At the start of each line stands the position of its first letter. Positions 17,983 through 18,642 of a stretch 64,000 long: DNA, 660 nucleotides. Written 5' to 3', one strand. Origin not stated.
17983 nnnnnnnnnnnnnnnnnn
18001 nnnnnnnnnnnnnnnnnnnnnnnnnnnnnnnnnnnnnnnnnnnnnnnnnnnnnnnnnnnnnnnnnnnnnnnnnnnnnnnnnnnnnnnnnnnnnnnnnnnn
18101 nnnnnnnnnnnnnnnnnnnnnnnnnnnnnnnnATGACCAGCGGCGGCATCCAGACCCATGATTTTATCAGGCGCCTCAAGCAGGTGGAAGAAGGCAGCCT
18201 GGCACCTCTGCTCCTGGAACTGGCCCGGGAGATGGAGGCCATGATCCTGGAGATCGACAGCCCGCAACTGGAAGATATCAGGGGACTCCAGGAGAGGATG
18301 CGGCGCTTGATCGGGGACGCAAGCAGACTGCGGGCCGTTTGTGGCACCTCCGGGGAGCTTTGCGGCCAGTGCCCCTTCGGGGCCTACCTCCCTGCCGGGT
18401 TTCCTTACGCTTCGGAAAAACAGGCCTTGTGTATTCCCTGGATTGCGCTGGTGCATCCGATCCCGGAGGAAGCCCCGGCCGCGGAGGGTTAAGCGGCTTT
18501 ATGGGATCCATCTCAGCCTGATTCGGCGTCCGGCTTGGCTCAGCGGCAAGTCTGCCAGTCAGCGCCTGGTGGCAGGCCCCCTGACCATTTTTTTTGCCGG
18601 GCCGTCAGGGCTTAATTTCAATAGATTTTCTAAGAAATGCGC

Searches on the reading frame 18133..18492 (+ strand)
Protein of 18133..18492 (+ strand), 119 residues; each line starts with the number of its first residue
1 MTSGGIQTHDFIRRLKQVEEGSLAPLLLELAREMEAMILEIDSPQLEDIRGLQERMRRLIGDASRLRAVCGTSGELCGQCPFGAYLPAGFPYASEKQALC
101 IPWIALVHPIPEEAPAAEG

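Call 3: search_protein_families(library=pfam, proteins=[window:18133-18492:+], max_evalue=1)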
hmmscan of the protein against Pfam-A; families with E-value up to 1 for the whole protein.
window:18133-18492:+ (119 aa): 1 family
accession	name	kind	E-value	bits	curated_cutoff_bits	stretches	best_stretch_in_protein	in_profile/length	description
PF10226.14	CCDC85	-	0.02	15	23.8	1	9-70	18-77/192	CCDC85 family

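Call 4: search_protein_families(library=ncbifam, proteins=[window:18133-18492:+], max_evalue=1)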
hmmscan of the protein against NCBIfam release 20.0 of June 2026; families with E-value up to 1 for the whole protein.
window:18133-18492:+ (119 aa): 0 families

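Call 9: find_homologous_proteins(query=window:18133-18492:+, max_evalue=0.01)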
Query window:18133-18492:+ (119 aa): 124 proteins with E <= 0.01 among 133 candidates; the best 120 are listed.
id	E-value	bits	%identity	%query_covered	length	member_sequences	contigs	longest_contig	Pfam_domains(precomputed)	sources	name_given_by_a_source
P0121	1.0e-70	253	98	100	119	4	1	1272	-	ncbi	-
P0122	5.2e-62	225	87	100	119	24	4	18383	-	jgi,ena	jgi:hypothetical protein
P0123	5.7e-61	222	85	100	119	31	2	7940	-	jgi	jgi:hypothetical protein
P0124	6.8e-61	222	86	97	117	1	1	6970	-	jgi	jgi:hypothetical protein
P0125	6.6e-60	219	83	100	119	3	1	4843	-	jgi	jgi:hypothetical protein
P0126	8.7e-60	218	82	100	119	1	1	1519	-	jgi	-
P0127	6.0e-59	215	82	100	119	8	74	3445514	-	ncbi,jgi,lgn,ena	ncbi:MAG: hypothetical protein WCF59_01355 [Desulfobaccales bacterium]|jgi:hypothetical protein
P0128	2.2e-55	204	79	100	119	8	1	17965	-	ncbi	-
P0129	2.1e-54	201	76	100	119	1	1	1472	-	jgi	jgi:hypothetical protein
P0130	4.5e-51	190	74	98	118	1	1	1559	-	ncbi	-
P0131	1.3e-50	189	70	100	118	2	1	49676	-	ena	-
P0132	2.0e-50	188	72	98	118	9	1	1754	-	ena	-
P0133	4.7e-49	184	70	98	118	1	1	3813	-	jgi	jgi:hypothetical protein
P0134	8.0e-49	183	70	98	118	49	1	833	-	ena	-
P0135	8.5e-49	183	68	99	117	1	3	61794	-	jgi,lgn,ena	jgi:hypothetical protein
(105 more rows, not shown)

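Call 25: search_protein_representatives(alignment_id=A1)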
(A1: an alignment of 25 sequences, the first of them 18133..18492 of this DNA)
Query: 25 sequences, 118 profile positions. Proteins with E-value up to 0.001 (for the whole library): 22; up to 1e-10: 16; up to 1e-30: 3. The best 22 are listed.
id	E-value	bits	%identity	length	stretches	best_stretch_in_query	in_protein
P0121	1.1e-52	193.4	-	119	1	1-117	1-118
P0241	1.1e-35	138.5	-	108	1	1-107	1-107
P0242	9.1e-31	122.6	-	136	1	53-117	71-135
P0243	6.0e-28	113.5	-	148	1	5-108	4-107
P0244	2.1e-27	111.8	-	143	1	4-109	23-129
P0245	4.1e-26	107.6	-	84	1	1-67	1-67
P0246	4.9e-26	107.4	-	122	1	3-110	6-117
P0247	1.6e-25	105.8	-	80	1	1-63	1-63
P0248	1.6e-25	105.7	-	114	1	5-106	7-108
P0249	3.7e-25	104.5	-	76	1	55-110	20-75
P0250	1.7e-24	102.5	-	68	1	62-116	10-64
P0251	6.9e-20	87.5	-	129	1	1-64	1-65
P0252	2.1e-18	82.7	-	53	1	1-53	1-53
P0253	3.3e-18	82.1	-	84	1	1-57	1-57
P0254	5.4e-16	75.0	-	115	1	1-46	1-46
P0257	2.3e-08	50.4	-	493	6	22-88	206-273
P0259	7.5e-07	45.5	-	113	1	19-109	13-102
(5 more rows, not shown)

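Call 29: search_solved_structures(query=A1, max_evalue=10)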
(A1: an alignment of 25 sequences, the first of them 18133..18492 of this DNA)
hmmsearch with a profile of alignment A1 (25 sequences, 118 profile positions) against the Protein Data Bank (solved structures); distinct sequences matched with E-value up to 10: 5.
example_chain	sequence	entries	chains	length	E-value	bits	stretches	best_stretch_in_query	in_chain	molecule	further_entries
6dm9_B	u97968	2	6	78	0.45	13.9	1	10-65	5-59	DHD15_extended_B | DHD15_closed_B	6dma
4bej_A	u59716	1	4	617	0.76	13.2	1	4-62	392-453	DYNAMIN 1-LIKE PROTEIN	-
6tys_A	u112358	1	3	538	1.9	11.9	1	2-61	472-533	Fusion glycoprotein F0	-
5j10_A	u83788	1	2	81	2.6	11.5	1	8-61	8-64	peptide design 2L4HC2_24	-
1yu6_C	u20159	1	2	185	4.3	10.8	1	59-99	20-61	Ovomucoid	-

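Call 35: find_encoding_contigs(protein=P0259, flank=6000, max_places=3)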
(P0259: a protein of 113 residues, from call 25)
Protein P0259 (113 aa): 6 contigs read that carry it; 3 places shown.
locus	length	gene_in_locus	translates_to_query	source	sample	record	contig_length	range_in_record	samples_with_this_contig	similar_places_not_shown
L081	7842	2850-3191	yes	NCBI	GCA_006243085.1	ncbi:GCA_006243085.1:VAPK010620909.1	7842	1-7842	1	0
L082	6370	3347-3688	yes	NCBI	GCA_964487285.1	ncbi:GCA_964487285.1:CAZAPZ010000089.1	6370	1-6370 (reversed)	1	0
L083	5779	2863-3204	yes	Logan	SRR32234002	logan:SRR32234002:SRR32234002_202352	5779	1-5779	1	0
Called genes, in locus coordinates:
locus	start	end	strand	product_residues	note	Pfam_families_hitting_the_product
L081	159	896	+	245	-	PF01136:Peptidase_U32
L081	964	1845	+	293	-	PF01136:Peptidase_U32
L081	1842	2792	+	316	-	PF01136:Peptidase_U32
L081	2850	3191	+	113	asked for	-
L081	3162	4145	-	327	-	PF01699:Na_Ca_ex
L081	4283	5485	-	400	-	PF00753:Lactamase_B, PF19583:ODP, PF00258:Flavodoxin_1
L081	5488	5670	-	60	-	PF00301:Rubredoxin, PF21349:RUBY_RBDX (faint)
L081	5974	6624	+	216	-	PF00173:Cyt-b5 (weak), PF09990:DUF2231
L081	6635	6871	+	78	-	PF02915:Rubrerythrin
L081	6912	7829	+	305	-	PF01832:Glucosaminidase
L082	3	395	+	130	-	?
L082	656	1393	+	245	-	PF01136:Peptidase_U32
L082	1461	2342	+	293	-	PF01136:Peptidase_U32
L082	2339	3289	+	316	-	PF01136:Peptidase_U32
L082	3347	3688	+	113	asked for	-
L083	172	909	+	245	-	PF01136:Peptidase_U32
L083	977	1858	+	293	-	PF01136:Peptidase_U32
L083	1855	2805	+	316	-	PF01136:Peptidase_U32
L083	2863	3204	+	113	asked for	-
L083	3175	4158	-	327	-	PF01699:Na_Ca_ex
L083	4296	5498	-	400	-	PF00753:Lactamase_B, PF19583:ODP, PF00258:Flavodoxin_1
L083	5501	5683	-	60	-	PF00301:Rubredoxin, PF21349:RUBY_RBDX (faint)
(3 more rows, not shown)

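Call 36: find_encoding_contigs(protein=P0246, flank=6000, max_places=3)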
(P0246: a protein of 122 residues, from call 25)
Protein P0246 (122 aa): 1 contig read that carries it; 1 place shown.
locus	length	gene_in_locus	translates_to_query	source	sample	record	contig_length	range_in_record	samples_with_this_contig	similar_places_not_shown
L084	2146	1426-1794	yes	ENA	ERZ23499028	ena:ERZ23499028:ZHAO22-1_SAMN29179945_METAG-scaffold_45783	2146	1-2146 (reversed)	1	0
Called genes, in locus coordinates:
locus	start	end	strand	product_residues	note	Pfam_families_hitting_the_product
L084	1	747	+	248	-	?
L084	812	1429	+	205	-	PF07719:TPR_2 (faint), PF13174:TPR_6 (faint), PF13176:TPR_7 (faint), PF13181:TPR_8 (faint), PF13424:TPR_12 (faint), PF13371:TPR_9 (weak), PF14559:TPR_19 (weak), PF13432:TPR_16 (weak), +5 more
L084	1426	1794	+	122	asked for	-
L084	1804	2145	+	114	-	?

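Call 37: search_protein_families(library=pfam, proteins=[L084:1-747:+, L084:812-1429:+, L084:1804-2145:+, L081:1842-2792:+], max_evalue=0.01)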
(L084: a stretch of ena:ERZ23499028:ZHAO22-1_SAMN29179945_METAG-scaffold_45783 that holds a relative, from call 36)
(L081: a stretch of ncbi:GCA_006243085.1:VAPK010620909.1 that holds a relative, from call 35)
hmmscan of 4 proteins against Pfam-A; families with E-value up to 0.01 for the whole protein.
L084:1-747:+ (248 aa): 4 families
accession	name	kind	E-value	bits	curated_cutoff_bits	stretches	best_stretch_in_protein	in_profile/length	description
PF12146.15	Hydrolase_4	-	3.9e-11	43.2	27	1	24-128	2-117/239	Serine aminopeptidase, S33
PF12697.13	Abhydrolase_6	-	4.1e-07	31.3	26.3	1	30-126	2-100/217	Alpha/beta hydrolase family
PF00561.26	Abhydrolase_1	-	5.4e-06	26.7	25.8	1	31-109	5-85/245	alpha/beta hydrolase fold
PF12740.14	PETase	-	0.0024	17.7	28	1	26-123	54-154/263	PET hydrolase-like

L084:812-1429:+ (205 aa): 19 families
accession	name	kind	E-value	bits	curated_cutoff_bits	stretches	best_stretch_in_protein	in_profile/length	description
PF07719.23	TPR_2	-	7.5e-18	63.6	27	1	82-110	6-34/34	Tetratricopeptide repeat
PF00515.34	TPR_1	-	6.1e-16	57.9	27.8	1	83-110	7-34/34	Tetratricopeptide repeat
PF14559.12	TPR_19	-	6.8e-12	46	25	3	22-75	5-59/68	Tetratricopeptide repeat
PF13181.12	TPR_8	-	1.4e-11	44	25.7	1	82-110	6-34/34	Tetratricopeptide repeat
PF13432.12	TPR_16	-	1.7e-11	44.8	32.7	3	82-128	2-48/65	Tetratricopeptide repeat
PF13371.12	TPR_9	-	3.2e-11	43.5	35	1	18-75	5-62/73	Tetratricopeptide repeat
PF13431.12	TPR_17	-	2e-10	40.5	24.4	1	143-167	8-32/34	Tetratricopeptide repeat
PF13428.12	TPR_14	-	4.2e-10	39.7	23.5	1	82-117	6-41/44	Tetratricopeptide repeat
PF13424.12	TPR_12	-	2.4e-08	34.5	30.1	1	133-170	29-67/77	Tetratricopeptide repeat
PF13174.12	TPR_6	-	5.4e-08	33.4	26.3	0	83-109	6-32/33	Tetratricopeptide repeat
PF13414.12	TPR_11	-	1.3e-07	31.7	26.8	1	84-123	1-40/42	TPR repeat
PF13176.12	TPR_7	-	5.4e-06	26.5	27.9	0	82-110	4-34/36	Tetratricopeptide repeat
PF25063.1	ARM_TT21_C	-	2.4e-05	24.7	35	1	49-141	74-159/209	Tetratricopeptide repeat protein 21 C-terminal ARM domain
PF13374.12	TPR_10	-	0.00085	19.7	27.5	1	147-168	1-22/42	Tetratricopeptide repeat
PF12895.13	ANAPC3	-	0.00098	19.8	27.2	0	19-66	34-80/82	Anaphase-promoting complex, cyclosome, subunit 3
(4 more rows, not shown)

L084:1804-2145:+ (114 aa): 10 families
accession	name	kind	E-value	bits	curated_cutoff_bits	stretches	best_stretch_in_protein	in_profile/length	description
PF00515.34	TPR_1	-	1.4e-05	25.1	27.8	0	93-112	1-20/34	Tetratricopeptide repeat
PF13174.12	TPR_6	-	8.2e-05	23.5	26.3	1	16-39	8-32/33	Tetratricopeptide repeat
PF14559.12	TPR_19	-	0.00026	21.7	25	1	18-53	2-37/68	Tetratricopeptide repeat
PF13181.12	TPR_8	-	0.00067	20.1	25.7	0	12-39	6-33/34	Tetratricopeptide repeat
PF13424.12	TPR_12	-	0.0014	19.2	30.1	0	92-112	44-64/77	Tetratricopeptide repeat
PF07719.23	TPR_2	-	0.0014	19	27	0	13-39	7-33/34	Tetratricopeptide repeat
PF13374.12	TPR_10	-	0.0021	18.4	27.5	0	93-112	2-21/42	Tetratricopeptide repeat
PF13512.12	TPR_18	-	0.0029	18.2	21.9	0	7-39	10-42/145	Tetratricopeptide repeat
PF13432.12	TPR_16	-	0.0046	17.8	32.7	0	12-53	2-43/65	Tetratricopeptide repeat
PF13428.12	TPR_14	-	0.0053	17.8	23.5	0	13-46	7-40/44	Tetratricopeptide repeat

L081:1842-2792:+ (316 aa): 1 family
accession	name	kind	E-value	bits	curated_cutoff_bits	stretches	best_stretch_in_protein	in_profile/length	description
PF01136.24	Peptidase_U32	-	7.4e-39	133.8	22.4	1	78-289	5-220/233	Peptidase family U32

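Call 38: find_encoding_contigs(protein=P0243, flank=6000, max_places=3)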
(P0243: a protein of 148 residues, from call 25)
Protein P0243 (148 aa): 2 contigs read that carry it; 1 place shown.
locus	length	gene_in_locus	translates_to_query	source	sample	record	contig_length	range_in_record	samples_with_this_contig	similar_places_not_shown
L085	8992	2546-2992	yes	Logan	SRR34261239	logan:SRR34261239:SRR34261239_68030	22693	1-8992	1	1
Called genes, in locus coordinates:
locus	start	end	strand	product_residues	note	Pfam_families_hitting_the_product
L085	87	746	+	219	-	PF00881:Nitroreductase, PF14512:TM1586_NiRdase (faint)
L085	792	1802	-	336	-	PF00753:Lactamase_B, PF23023:Anti-Pycsar_Apyc1 (faint)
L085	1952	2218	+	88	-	PF09723:Zn_ribbon_8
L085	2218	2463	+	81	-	PF09723:Zn_ribbon_8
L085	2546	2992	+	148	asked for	-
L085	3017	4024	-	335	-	PF19583:ODP, PF00753:Lactamase_B, PF12706:Lactamase_B_2 (weak), PF00515:TPR_1 (faint), PF07719:TPR_2 (faint), PF13424:TPR_12, PF13432:TPR_16, PF14559:TPR_19, +3 more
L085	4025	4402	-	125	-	-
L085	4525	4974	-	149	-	-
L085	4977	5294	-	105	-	-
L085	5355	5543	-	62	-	-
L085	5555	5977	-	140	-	-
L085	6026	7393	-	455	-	PF02515:CoA_transf_3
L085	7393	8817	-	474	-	PF02515:CoA_transf_3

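Call 39: find_encoding_contigs(protein=P0248, flank=6000, max_places=3)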
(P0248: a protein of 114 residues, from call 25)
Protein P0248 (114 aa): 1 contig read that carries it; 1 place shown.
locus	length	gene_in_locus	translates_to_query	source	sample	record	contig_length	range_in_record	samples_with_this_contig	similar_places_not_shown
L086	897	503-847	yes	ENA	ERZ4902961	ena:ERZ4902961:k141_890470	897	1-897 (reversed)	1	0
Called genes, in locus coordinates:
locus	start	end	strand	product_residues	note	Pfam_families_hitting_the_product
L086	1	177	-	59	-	?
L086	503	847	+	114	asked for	-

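Call 41: predict_structure(alignment_id=A3)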
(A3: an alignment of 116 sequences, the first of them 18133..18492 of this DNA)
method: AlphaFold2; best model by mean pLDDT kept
length: 119 residues; sequences in the alignment: 116
mean_pLDDT: 71.5   pTM: 0.67
mean pLDDT of the five models: 71.5, 71.2, 69.6, 68.5, 63.3
residues with pLDDT >= 90: 2; 70-90: 70; 50-70: 38; < 50: 9
segments of 3 or more residues with pLDDT < 50: 1-4, 115-119
pLDDT, mean of each block of 10 residues (from residue 1): 53 79 83 88 80 87 80 65 62 59 70 49
secondary structure, 60 per line:
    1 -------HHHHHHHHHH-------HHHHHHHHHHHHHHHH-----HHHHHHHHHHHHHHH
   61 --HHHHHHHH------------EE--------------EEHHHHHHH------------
elements in order: H8-17 H25-40 H46-60 H63-70 H101-107
